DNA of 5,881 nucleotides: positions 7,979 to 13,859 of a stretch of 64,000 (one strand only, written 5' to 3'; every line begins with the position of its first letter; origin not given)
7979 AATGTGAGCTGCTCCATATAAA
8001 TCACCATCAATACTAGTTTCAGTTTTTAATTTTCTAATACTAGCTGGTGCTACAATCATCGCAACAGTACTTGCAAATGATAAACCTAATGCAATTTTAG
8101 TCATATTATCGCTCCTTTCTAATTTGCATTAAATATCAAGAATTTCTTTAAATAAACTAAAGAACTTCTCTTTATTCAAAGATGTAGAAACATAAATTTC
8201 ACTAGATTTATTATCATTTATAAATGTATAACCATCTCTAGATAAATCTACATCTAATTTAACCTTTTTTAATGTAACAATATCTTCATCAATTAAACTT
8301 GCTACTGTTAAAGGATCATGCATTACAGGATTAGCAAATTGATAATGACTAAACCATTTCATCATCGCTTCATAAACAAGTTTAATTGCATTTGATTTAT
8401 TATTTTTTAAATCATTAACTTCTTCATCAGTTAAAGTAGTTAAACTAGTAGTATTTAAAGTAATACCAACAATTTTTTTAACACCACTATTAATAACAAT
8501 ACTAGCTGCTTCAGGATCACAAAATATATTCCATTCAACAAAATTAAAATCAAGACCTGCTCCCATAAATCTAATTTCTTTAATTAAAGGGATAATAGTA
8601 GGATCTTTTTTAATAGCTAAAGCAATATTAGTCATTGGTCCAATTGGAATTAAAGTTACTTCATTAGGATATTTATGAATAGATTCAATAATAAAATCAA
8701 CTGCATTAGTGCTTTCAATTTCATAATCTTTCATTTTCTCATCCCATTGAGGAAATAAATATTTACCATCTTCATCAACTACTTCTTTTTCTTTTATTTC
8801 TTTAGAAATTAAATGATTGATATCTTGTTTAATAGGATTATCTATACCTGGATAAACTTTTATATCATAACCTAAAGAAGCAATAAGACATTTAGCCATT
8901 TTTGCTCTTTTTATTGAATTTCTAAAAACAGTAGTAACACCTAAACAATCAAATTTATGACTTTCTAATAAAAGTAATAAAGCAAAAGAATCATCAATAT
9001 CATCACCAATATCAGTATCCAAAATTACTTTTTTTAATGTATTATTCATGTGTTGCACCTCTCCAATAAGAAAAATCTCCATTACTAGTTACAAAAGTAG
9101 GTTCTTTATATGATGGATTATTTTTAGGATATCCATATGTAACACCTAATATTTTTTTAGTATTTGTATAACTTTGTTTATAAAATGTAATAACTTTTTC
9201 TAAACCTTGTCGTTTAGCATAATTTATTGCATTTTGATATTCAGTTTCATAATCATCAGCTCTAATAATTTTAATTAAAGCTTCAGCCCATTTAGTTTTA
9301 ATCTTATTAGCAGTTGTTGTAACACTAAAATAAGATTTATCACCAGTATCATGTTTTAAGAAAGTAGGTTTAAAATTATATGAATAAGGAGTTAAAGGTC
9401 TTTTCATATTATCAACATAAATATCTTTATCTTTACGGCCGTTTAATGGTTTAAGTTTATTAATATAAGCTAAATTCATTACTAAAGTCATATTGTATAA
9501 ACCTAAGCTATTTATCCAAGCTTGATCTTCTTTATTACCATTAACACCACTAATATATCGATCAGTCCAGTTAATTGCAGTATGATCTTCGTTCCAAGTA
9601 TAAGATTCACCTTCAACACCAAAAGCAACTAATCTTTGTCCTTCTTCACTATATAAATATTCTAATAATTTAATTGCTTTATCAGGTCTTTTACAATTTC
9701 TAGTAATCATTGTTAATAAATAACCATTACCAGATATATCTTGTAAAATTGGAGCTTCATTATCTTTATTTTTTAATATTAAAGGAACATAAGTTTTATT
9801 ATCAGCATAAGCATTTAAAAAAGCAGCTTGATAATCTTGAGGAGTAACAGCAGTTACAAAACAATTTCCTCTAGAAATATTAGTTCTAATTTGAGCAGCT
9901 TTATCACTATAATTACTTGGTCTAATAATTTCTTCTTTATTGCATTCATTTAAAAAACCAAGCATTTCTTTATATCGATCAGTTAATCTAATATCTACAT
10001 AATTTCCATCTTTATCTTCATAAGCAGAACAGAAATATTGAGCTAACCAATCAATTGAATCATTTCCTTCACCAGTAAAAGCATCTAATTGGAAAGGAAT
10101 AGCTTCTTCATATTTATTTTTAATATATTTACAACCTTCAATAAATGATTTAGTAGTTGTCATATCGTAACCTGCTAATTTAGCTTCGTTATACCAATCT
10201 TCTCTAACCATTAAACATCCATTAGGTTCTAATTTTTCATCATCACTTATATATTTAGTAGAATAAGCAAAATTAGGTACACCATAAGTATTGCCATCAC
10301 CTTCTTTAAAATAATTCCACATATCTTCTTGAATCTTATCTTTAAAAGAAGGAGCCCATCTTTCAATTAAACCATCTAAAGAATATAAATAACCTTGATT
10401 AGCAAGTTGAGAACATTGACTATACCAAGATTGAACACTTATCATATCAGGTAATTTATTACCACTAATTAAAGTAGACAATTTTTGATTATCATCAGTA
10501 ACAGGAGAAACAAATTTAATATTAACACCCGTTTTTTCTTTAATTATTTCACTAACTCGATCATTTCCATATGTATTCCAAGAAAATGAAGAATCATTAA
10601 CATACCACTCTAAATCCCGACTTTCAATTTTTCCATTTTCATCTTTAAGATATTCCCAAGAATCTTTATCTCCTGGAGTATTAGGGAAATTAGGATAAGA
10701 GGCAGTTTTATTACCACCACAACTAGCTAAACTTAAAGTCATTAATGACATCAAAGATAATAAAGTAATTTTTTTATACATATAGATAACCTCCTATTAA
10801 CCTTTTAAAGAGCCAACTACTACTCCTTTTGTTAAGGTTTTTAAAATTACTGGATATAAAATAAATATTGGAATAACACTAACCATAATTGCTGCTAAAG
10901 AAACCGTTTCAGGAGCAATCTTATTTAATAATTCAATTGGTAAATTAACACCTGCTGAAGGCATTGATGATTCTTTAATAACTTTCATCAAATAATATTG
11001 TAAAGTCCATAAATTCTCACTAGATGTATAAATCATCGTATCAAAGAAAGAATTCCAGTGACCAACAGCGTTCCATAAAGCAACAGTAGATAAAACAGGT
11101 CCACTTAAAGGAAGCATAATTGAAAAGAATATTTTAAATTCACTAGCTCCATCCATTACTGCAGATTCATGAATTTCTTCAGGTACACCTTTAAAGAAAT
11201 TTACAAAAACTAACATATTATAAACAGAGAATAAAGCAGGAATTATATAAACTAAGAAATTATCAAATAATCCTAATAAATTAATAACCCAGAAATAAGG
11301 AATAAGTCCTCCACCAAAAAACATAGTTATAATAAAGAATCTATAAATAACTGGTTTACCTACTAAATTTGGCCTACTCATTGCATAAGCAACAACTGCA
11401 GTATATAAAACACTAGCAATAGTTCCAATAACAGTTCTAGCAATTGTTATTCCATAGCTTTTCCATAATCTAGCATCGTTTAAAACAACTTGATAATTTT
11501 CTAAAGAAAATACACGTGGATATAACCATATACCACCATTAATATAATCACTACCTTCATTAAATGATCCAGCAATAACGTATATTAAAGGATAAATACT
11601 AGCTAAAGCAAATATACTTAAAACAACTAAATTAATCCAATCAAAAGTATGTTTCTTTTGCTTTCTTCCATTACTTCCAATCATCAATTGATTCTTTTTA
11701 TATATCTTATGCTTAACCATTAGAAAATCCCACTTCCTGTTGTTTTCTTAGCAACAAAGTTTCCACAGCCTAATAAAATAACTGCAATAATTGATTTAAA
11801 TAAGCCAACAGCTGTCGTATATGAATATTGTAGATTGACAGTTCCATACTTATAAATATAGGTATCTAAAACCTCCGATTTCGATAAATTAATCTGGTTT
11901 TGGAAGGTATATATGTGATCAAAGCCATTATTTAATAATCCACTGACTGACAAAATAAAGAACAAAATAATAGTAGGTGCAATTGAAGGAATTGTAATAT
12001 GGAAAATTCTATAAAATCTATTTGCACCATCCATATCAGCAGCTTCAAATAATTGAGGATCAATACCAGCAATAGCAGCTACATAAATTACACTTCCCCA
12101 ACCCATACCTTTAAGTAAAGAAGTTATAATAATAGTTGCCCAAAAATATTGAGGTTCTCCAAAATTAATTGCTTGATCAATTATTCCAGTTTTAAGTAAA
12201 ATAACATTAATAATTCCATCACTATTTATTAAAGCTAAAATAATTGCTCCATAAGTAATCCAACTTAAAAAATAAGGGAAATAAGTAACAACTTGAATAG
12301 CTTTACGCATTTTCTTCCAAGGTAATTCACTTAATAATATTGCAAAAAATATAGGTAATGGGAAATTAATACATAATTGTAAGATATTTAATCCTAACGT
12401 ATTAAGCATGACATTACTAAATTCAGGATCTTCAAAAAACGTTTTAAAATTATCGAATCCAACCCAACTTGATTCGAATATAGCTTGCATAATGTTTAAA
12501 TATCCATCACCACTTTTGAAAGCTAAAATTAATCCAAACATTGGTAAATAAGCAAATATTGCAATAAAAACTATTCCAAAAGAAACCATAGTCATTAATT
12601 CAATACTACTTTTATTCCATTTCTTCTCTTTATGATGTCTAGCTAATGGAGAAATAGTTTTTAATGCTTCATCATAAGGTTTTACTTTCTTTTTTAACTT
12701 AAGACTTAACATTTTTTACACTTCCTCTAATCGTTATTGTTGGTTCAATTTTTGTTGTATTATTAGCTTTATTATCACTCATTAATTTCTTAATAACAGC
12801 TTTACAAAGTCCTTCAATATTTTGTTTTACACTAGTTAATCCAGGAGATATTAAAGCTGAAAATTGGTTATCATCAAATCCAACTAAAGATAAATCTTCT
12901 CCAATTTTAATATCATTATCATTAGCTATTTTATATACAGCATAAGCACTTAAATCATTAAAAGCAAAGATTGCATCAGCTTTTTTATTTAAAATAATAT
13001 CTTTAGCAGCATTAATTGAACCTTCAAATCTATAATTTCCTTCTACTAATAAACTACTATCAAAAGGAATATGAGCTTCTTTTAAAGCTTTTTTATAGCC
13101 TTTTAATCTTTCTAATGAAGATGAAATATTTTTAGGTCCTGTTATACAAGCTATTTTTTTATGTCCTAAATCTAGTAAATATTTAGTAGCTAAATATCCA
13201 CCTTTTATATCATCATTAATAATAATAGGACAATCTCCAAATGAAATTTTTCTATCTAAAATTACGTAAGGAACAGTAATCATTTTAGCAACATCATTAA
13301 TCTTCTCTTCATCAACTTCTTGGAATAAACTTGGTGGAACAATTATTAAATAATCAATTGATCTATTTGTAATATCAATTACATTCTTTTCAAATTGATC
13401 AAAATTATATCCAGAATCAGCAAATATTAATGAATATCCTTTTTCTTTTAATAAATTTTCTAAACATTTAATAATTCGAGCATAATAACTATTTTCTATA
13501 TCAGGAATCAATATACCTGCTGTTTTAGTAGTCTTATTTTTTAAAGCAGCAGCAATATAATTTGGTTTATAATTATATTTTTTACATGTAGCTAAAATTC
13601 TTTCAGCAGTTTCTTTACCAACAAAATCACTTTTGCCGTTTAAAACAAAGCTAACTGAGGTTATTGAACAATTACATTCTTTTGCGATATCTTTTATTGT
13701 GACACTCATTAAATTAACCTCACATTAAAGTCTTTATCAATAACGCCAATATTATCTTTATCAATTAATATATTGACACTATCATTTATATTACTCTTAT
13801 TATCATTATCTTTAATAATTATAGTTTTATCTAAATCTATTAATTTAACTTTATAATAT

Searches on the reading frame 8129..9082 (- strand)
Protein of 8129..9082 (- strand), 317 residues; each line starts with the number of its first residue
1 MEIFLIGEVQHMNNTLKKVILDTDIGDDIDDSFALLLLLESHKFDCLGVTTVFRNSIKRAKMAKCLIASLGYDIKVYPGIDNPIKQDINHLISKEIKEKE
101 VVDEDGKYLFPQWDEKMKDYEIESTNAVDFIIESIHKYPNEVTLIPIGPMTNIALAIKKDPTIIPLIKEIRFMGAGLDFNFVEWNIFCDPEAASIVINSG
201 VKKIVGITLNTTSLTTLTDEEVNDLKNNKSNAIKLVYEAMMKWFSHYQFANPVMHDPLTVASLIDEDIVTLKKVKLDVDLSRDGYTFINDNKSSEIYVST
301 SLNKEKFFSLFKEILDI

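Call 75: search_protein_families(library=pfam, proteins=[window:8129-9082:-], max_evalue=0.001)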
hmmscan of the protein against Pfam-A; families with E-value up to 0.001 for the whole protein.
window:8129-9082:- (317 aa): 1 family
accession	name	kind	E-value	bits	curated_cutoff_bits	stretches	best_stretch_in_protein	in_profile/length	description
PF01156.24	IU_nuc_hydro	-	3.1e-59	201.5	34.2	1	19-308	1-296/297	Inosine-uridine preferring nucleoside hydrolase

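Call 79: search_protein_families(library=ncbifam, proteins=[window:8129-9082:-], max_evalue=1e-20)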
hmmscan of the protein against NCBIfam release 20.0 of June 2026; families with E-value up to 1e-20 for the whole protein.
window:8129-9082:- (317 aa): 4 families
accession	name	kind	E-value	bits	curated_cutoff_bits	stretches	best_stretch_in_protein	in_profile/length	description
NF052221.1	UridNuclsHydUriH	equivalog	1.5e-41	142.6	450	1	18-310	1-301/310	uridine-preferring nucleoside hydrolase UriH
NF007417.0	PRK09955.1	equivalog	4.7e-34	117.7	459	1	17-286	4-273/313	ribosylpyrimidine nucleosidase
NF008036.0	PRK10768.1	equivalog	4.8e-34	117.9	382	1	17-315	3-300/304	ribonucleoside hydrolase RihC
NF007761.0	PRK10443.1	equivalog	2.8e-29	102.1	433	1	17-287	3-275/311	pyrimidine-specific ribonucleoside hydrolase RihA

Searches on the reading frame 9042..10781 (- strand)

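Call 49: search_protein_families(library=pfam, proteins=[window:9042-10781:-], max_evalue=0.0001)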
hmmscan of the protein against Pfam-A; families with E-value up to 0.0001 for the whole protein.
window:9042-10781:- (579 aa): 2 families
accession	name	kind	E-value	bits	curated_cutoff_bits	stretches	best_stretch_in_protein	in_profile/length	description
PF13416.11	SBP_bac_8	-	8.3e-14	52.5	27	1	80-383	6-250/279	Bacterial extracellular solute-binding protein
PF01547.30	SBP_bac_1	-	1e-10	42.6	26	1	81-382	19-306/307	Bacterial extracellular solute-binding protein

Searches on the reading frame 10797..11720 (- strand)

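Call 49: search_protein_families(library=pfam, proteins=[window:10797-11720:-], max_evalue=0.0001)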
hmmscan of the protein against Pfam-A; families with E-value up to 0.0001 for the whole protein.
window:10797-11720:- (307 aa): 1 family
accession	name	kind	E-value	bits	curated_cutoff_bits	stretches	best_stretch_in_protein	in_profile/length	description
PF00528.27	BPD_transp_1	-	8.1e-09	35.9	26.4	1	115-297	10-179/184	Binding-protein-dependent transport system inner membrane component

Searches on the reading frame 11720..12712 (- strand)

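Call 49: search_protein_families(library=pfam, proteins=[window:11720-12712:-], max_evalue=0.0001)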
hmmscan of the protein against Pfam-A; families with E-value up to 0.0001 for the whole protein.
window:11720-12712:- (330 aa): 1 family
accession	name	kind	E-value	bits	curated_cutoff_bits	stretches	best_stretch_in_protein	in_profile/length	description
PF00528.27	BPD_transp_1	-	3.7e-13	50.1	26.4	1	122-315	3-173/184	Binding-protein-dependent transport system inner membrane component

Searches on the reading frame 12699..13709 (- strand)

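Call 49: search_protein_families(library=pfam, proteins=[window:12699-13709:-], max_evalue=0.0001)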
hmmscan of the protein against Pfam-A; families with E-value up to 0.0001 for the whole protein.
window:12699-13709:- (336 aa): 4 families
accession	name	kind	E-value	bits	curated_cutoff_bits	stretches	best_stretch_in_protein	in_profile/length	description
PF13377.12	Peripla_BP_3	-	5.7e-26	92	26.5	1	176-331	2-167/167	Periplasmic binding protein-like domain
PF00532.27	Peripla_BP_1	-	1.6e-22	80.7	22.2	1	62-311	2-259/281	Periplasmic binding proteins and sugar binding domain of LacI family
PF13407.12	Peripla_BP_4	-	4.8e-13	49.7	35.1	1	65-281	2-219/258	Periplasmic binding protein domain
PF00356.27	LacI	-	1e-09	38.5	27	1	4-50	1-46/46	Bacterial regulatory proteins, lacI family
